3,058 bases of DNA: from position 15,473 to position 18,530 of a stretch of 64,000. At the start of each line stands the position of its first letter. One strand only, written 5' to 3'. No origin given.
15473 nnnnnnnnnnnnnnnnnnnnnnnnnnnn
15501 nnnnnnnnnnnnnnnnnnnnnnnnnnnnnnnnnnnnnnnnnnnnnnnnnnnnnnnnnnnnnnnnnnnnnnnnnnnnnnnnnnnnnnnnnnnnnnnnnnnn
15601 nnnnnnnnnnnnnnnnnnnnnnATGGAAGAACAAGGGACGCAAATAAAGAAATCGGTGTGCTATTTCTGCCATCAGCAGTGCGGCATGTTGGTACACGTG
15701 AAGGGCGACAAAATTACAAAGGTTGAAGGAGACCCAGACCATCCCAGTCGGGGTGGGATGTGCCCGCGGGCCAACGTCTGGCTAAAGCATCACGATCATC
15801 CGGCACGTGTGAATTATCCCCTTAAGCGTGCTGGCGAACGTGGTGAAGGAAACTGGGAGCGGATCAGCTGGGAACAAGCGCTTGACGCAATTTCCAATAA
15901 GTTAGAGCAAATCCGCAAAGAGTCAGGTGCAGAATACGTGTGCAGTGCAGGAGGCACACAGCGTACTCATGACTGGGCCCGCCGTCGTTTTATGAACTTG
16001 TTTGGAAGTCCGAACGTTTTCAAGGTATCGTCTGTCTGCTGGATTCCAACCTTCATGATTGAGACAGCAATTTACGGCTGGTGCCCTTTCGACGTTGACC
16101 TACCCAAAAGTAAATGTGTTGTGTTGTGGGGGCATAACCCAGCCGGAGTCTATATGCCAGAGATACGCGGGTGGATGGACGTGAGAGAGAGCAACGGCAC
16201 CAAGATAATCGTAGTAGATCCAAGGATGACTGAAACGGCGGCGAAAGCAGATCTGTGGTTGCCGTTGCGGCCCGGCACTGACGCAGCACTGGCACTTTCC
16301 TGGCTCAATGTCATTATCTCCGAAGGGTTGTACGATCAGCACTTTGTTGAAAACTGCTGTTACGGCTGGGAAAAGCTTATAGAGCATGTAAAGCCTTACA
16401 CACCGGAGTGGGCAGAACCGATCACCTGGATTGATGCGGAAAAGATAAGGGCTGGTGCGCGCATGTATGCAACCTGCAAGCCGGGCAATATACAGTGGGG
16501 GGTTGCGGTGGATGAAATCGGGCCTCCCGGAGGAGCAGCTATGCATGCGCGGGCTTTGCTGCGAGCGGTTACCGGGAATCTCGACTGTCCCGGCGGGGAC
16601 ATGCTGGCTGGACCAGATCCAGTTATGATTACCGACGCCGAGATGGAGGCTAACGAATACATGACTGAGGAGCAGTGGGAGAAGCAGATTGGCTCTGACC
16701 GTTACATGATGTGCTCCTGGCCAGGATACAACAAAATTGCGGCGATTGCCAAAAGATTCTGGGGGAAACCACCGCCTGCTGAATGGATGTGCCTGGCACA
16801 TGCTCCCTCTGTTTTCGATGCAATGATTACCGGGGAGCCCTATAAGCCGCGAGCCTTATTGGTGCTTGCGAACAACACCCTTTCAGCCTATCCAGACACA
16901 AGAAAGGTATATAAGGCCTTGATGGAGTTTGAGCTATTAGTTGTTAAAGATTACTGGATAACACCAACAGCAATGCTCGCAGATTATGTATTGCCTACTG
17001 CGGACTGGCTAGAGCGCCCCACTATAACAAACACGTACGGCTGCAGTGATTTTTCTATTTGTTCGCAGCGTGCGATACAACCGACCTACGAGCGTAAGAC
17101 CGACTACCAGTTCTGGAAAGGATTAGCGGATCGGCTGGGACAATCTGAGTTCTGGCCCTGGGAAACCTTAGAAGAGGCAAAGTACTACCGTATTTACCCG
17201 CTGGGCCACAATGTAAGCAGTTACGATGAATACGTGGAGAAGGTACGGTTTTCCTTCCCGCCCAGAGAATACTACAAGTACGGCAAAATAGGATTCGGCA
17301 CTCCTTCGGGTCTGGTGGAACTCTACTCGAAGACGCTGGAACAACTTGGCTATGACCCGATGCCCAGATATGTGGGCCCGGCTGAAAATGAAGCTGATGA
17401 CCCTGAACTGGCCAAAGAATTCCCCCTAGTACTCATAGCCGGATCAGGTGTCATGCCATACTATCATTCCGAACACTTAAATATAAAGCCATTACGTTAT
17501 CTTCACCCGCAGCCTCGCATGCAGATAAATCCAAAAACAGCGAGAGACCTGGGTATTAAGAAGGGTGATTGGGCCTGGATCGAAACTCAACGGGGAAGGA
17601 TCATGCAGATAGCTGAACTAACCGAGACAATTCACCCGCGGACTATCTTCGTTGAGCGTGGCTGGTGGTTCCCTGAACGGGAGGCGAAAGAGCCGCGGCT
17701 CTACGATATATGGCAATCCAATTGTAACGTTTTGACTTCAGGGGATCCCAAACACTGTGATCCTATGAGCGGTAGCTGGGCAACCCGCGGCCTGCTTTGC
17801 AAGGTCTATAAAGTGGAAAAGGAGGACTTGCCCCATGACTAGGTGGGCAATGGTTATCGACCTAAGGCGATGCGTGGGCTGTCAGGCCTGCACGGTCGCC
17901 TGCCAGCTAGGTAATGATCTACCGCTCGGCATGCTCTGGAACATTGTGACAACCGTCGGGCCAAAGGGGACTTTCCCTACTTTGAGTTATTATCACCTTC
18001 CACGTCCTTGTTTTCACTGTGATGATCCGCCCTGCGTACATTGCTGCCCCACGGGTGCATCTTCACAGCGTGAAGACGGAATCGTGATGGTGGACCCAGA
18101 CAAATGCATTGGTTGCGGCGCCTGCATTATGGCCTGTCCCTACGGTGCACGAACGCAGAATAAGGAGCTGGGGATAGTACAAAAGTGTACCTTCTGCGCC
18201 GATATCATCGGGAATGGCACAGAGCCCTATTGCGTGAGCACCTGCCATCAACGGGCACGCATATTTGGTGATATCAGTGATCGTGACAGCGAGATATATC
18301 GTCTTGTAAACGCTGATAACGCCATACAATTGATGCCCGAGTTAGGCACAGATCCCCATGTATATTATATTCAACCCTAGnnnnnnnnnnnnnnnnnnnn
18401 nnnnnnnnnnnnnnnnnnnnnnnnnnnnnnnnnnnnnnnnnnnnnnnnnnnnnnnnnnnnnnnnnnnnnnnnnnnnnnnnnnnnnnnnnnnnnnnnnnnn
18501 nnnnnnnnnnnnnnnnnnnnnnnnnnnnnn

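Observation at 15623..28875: Candidate undescribed pathway: 11 translationally coupled genes mixing Mo/W-bisPGD enzymes with three radical-SAM classes, an HdrD-like CCG protein, GNAT, DUF2064 and ferredoxin-DUF169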

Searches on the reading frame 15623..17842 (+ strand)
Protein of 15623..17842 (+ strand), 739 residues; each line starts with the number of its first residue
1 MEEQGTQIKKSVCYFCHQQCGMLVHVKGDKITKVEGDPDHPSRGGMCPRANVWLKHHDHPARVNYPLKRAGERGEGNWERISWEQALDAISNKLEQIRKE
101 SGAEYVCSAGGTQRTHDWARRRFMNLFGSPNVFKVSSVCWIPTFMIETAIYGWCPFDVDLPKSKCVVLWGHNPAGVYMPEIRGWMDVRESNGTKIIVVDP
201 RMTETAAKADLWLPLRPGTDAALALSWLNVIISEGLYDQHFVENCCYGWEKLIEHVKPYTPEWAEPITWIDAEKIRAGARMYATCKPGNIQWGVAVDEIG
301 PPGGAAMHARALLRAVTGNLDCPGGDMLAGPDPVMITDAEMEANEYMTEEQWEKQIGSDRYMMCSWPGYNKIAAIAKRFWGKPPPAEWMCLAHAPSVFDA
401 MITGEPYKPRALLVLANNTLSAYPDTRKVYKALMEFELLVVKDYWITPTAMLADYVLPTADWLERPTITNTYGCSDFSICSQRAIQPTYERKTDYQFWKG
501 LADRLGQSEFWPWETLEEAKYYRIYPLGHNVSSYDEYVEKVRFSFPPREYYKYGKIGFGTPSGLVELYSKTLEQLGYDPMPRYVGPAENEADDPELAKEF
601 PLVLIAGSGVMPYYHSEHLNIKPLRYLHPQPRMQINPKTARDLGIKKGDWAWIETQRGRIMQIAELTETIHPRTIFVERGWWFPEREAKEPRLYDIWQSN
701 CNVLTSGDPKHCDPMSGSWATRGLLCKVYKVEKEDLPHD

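Call 5: search_protein_families(library=pfam, proteins=[window:15623-17842:+], max_evalue=0.01)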
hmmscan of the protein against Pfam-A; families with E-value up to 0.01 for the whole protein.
window:15623-17842:+ (739 aa): 3 families
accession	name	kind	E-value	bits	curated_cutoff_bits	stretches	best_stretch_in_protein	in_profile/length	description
PF00384.28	Molybdopterin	-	1.3e-39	136.7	24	1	62-503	1-352/353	Molybdopterin oxidoreductase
PF01568.27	Molydop_binding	-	6.9e-19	68.3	26.8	1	602-718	1-103/110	Molydopterin dinucleotide binding domain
PF04879.21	Molybdop_Fe4S4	-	1.1e-13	51.3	22.7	1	7-55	2-51/55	Molybdopterin oxidoreductase Fe4S4 domain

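Call 6: search_protein_families(library=ncbifam, proteins=[window:15623-17842:+], max_evalue=0.01)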
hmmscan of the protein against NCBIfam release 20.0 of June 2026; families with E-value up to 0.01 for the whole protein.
window:15623-17842:+ (739 aa): 27 families (the best 25 are shown)
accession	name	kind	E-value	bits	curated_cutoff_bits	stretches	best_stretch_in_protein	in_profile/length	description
NF012032.0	PRK15488.1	equivalog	4.4e-99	332.5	694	2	7-524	42-546/759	thiosulfate reductase PhsA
TIGR01591.1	Fdh-alpha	equivalog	1.7e-87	294.1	666.25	1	12-683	2-645/672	formate dehydrogenase subunit alpha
TIGR02166.1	dmsA_ynfE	subfamily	1.3e-83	281.5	777.7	2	7-339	43-410/794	DMSO/selenate family reductase complex A subunit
NF047855.1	AssmNtatRedNasC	equivalog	1.4e-60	205.4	1100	4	159-290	177-307/708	assimilatory nitrate reductase catalytic subunit NasC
TIGR03479.1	DMSO_red_II_alp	subfamily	1.1e-58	199.1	984.75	3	38-243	98-304/913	molybdopterin-dependent oxidoreductase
NF041885.1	selenate_YnfE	exception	9.2e-55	185.8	1675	2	13-332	54-410/805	selenate/tellurate reductase subunit YnfE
TIGR00509.1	bisC_fam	subfamily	3.2e-54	184.4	1017.55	2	418-709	422-734/772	molybdopterin guanine dinucleotide-containing S/N-oxide reductase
NF041884.1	selenate_YnfF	exception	1.2e-51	175.6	1650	2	10-326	48-397/798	selenate/tellurate reductase subunit YnfF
NF011566.1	PRK14990.1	exception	4.7e-50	170.4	1600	2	14-327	65-418/814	dimethylsulfoxide reductase subunit A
NF041783.2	mnquin_red_QrcB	equivalog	8.5e-39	133.3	440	2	7-346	51-384/695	menaquinone reductase molybdopterin-binding-like subunit QrcB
NF011682.0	PRK15102.1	equivalog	5e-38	130.7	909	1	70-693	112-776/829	trimethylamine-N-oxide reductase TorA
TIGR01553.1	formate-DH-alph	equivalog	3.5e-37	127.7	814.2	2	9-244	45-302/1009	formate dehydrogenase-N subunit alpha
NF041714.1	arsenate_red_ArrA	equivalog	5.1e-36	124.1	1600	2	9-245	51-295/848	arsenate respiratory reductase molybdopterin-containing subunit ArrA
TIGR02164.1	torA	equivalog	4.7e-35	120.9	1465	1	193-691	254-769/824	trimethylamine-N-oxide reductase TorA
NF041513.1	formate_DH_Act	exception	1e-31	109.6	1400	1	6-244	40-293/1067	formate dehydrogenase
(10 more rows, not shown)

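Call 11: search_solved_structures(query=window:15623-17842:+, max_evalue=1e-10)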
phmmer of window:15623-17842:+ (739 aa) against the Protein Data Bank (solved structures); distinct sequences matched with E-value up to 1e-10: 52.
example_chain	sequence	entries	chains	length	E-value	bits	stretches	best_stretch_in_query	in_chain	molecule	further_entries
2e7z_A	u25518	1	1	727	2.4e-131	442.4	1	10-730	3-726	Acetylene hydratase Ahy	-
2vpw_A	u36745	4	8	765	1.3e-73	251.5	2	11-292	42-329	THIOSULFATE REDUCTASE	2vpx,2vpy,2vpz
7qv7_S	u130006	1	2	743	4.7e-58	200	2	10-327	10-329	Hydrogen dependent carbon dioxide reductase subunit FdhF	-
9vap_A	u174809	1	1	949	4.7e-51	176.9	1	5-326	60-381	Formate dehydrogenase molybdopterin-binding subunit FdhA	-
1aa6_A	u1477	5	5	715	4.4e-49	170.3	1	11-683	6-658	FORMATE DEHYDROGENASE H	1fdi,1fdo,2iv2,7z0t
9t1s_L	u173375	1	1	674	4e-46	160.6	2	11-325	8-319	formate dehydrogenase (coenzyme F420)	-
9wxb_B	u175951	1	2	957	5.8e-44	153.4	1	2-506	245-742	Formate dehydrogenase alpha subunit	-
1eu1_A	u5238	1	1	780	1.5e-41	145.4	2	417-703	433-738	DIMETHYL SULFOXIDE REDUCTASE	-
1dmr_A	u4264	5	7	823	1e-40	142.7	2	417-705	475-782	DMSO REDUCTASE | Dimethyl sulfoxide/trimethylamine N-oxide reductase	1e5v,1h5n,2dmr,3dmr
1e60_A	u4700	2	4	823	1e-40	142.6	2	417-705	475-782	Dimethyl sulfoxide/trimethylamine N-oxide reductase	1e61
1e18_A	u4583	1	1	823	2e-40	141.7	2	417-705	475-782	DMSO REDUCTASE.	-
4dmr_A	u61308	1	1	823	3.4e-40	141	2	417-705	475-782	DMSO REDUCTASE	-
6tg9_A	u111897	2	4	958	1.8e-39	138.5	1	5-701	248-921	Formate dehydrogenase subunit alpha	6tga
7vw6_A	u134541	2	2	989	3.6e-39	137.5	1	10-661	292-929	Formate dehydrogenase | Tungsten-containing formate dehydrogenase alpha subunit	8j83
7e5z_A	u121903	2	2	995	3.7e-39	137.5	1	10-661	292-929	Formate dehydrogenase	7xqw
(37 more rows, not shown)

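Call 44: search_solved_structures(query=window:15623-17842:+, max_evalue=1e-100, show_alignments=1)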
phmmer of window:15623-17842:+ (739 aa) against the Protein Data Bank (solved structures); distinct sequences matched with E-value up to 1e-100: 1.
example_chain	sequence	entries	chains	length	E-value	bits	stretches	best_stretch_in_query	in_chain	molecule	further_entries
2e7z_A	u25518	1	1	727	2.4e-131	442.4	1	10-730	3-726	Acetylene hydratase Ahy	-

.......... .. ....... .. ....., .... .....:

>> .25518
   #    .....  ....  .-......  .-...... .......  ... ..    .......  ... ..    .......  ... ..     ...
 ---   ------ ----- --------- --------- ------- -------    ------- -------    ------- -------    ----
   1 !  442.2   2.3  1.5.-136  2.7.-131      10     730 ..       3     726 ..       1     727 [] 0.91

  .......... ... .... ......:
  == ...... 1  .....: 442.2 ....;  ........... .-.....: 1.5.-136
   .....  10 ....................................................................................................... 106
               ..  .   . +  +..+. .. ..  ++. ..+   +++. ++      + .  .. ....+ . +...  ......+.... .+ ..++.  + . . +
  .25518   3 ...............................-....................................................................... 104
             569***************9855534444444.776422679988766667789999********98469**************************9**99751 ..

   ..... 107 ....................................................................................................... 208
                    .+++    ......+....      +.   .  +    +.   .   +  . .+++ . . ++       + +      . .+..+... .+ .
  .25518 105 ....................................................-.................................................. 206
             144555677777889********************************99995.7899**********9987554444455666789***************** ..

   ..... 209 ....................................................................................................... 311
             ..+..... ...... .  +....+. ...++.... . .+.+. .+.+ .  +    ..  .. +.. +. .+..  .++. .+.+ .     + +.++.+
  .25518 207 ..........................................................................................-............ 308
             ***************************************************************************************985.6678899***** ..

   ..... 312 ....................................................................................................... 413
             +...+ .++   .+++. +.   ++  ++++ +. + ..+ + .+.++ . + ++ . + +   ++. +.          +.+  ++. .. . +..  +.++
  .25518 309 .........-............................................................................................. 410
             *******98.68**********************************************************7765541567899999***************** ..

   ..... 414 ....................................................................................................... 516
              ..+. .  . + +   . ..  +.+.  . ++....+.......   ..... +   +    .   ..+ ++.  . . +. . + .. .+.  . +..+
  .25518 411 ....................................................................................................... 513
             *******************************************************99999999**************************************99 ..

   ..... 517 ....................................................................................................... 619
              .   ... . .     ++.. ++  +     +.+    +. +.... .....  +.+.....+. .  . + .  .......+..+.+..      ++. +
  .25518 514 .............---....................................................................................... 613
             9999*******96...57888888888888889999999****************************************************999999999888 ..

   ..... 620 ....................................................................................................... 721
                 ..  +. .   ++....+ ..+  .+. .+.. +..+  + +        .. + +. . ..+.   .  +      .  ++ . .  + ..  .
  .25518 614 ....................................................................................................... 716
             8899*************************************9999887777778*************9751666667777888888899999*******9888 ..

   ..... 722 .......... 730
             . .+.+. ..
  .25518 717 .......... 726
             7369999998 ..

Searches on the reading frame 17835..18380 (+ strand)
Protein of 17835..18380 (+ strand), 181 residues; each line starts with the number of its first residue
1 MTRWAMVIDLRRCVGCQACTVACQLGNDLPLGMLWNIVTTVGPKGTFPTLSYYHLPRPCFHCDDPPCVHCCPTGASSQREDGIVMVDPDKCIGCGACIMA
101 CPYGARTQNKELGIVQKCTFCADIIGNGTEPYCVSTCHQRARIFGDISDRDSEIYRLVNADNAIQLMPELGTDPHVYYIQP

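Call 5: search_protein_families(library=pfam, proteins=[window:17835-18380:+], max_evalue=0.01)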
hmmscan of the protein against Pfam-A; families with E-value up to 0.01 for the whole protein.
window:17835-18380:+ (181 aa): 12 families
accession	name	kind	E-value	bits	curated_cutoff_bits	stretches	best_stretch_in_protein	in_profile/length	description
PF13247.11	Fer4_11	-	6.8e-25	87.6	26.2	1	52-146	3-99/100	4Fe-4S dicluster domain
PF13237.11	Fer4_10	-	8.8e-13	48.4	25.5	3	84-137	2-52/53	4Fe-4S dicluster domain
PF12797.12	Fer4_2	-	4e-12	45.7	24.5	2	83-103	2-22/22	4Fe-4S binding domain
PF00037.32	Fer4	-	8.2e-12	44.9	21.1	2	85-106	2-23/24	4Fe-4S binding domain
PF12838.12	Fer4_7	-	2.8e-11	44.2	27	2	59-105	2-52/52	4Fe-4S dicluster domain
PF12837.12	Fer4_6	-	2.7e-08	33.8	25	1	86-105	4-23/24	4Fe-4S binding domain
PF13187.11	Fer4_9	-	1.3e-07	31.9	27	2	59-105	2-51/52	4Fe-4S dicluster domain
PF12800.12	Fer4_4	-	8.3e-06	26.2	24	1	88-104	1-17/17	4Fe-4S binding domain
PF25160.1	LdpA_Fe-S-bd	-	0.00055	20.1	27.6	1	65-105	7-42/49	LdpA Fe-S cluster-binding domain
PF12798.12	Fer4_3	-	0.0013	19.9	27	1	91-105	1-15/15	4Fe-4S binding domain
PF13459.11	Fer4_15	-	0.0015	19.6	22.4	1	84-102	1-19/66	4Fe-4S single cluster domain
PF13183.11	Fer4_8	-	0.0061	17.5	27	1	89-110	3-24/68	4Fe-4S dicluster domain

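Call 6: search_protein_families(library=ncbifam, proteins=[window:17835-18380:+], max_evalue=0.01)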
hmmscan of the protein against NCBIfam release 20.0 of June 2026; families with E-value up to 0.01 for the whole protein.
window:17835-18380:+ (181 aa): 58 families (the best 25 are shown)
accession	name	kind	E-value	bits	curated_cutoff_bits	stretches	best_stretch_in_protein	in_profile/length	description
NF011569.0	PRK14993.1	equivalog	7.6e-54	182.7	416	1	2-179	42-222/244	tetrathionate reductase subunit TtrB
NF045797.1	DsrO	equivalog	1.9e-50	171.5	200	1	2-179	42-234/235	sulfate reduction electron transfer complex DsrMKJOP subunit DsrO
NF041715.1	arsenate_red_ArrB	equivalog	1.1e-47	162.5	450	2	3-111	2-109/233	arsenate respiratory reductase iron-sulfur subunit ArrB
TIGR03149.1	cyt_nit_nrfC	equivalog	8.6e-47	159.3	377.6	1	2-179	37-216/225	cytochrome c nitrite reductase Fe-S protein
TIGR02951.1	DMSO_dmsB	equivalog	3.2e-41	141.1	214.1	1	6-149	4-155/161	DMSO/selenate family reductase complex B subunit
TIGR03478.1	DMSO_red_II_bet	subfamily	5.6e-40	137.2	480.7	2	44-181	116-255/321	DMSO reductase family type II enzyme, iron-sulfur subunit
NF041782.1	mnquin_red_QrcC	equivalog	2.6e-31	109.1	400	2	4-109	1-119/239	menaquinone reductase iron-sulfur cluster-binding subunit QrcC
NF042979.1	EthbenzDh_ebdB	equivalog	4.7e-31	107.9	740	2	27-181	124-277/354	ethylbenzene dehydrogenase subunit beta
NF038355.1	FDH3_beta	equivalog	9.3e-28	97.5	240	1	5-122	4-122/180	formate dehydrogenase FDH3 subunit beta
TIGR01582.1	FDH-beta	equivalog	3e-24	85.6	334.7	2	57-149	91-184/283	formate dehydrogenase subunit beta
NF008134.0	PRK10882.1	equivalog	6.3e-23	81.3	263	2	52-160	106-221/329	hydrogenase 2 operon protein HybA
TIGR01660.1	narH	equivalog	1.7e-20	72.9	524.05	1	50-148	174-273/492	nitrate reductase subunit beta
NF045715.1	sulf_resp_HmcB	equivalog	2.5e-20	72.8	420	1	5-149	38-200/307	sulfate respiration complex iron-sulfur protein HmcB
NF009408.0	PRK12769.1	equivalog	5.5e-18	64.4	1003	1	6-141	5-141/659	formate-dependent uric acid utilization protein AegA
NF007382.0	PRK09898.1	equivalog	4.1e-15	55.9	213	1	6-125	61-190/208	ferredoxin-like protein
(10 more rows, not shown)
